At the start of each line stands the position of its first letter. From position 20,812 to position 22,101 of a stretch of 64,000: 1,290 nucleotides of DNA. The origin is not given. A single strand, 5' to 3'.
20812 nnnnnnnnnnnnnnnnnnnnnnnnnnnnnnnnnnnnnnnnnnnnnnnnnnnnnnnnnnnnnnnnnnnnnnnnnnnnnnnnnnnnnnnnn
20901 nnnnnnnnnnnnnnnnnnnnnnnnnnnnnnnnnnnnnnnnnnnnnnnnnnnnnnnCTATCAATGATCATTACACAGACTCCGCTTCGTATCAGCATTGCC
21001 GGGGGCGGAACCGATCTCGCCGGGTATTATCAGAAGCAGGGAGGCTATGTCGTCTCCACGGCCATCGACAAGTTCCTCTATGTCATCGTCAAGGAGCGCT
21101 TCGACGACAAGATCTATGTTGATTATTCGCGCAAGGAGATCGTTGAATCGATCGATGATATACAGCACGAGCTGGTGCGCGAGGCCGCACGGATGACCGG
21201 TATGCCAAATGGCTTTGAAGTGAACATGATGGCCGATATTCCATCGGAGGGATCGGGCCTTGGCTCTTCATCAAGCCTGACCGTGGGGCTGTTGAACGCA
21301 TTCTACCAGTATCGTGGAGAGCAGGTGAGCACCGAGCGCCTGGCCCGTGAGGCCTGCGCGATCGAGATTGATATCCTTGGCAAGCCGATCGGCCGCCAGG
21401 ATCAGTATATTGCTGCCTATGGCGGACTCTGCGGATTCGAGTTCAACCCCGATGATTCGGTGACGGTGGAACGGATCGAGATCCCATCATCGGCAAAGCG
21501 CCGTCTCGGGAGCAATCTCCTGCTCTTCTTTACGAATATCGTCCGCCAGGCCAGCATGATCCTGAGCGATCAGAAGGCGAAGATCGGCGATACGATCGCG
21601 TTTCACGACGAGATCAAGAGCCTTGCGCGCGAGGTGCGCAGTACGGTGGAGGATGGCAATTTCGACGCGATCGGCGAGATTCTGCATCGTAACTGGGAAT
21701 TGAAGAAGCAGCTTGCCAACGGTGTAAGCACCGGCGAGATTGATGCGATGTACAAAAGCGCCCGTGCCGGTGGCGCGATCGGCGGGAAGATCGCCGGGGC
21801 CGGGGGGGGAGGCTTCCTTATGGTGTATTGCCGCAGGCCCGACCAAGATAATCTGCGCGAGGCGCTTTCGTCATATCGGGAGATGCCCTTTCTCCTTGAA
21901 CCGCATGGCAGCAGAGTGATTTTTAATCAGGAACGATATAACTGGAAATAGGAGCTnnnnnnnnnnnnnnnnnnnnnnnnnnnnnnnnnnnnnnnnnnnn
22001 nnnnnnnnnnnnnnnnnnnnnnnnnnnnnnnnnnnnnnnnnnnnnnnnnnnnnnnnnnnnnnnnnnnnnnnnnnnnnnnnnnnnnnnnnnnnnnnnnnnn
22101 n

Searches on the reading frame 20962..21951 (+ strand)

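Call 11: search_protein_families(library=pfam, proteins=[window:20962-21951:+], max_evalue=0.001)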
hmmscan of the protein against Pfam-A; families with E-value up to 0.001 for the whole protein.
window:20962-21951:+ (329 aa): 2 families
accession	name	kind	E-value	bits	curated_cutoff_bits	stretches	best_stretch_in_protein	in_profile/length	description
PF00288.32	GHMP_kinases_N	-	1.8e-15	57.3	22.3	1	74-155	9-87/87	GHMP kinases N terminal domain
PF08544.19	GHMP_kinases_C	-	3.5e-11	43.8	21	1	229-304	5-81/85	GHMP kinases C terminal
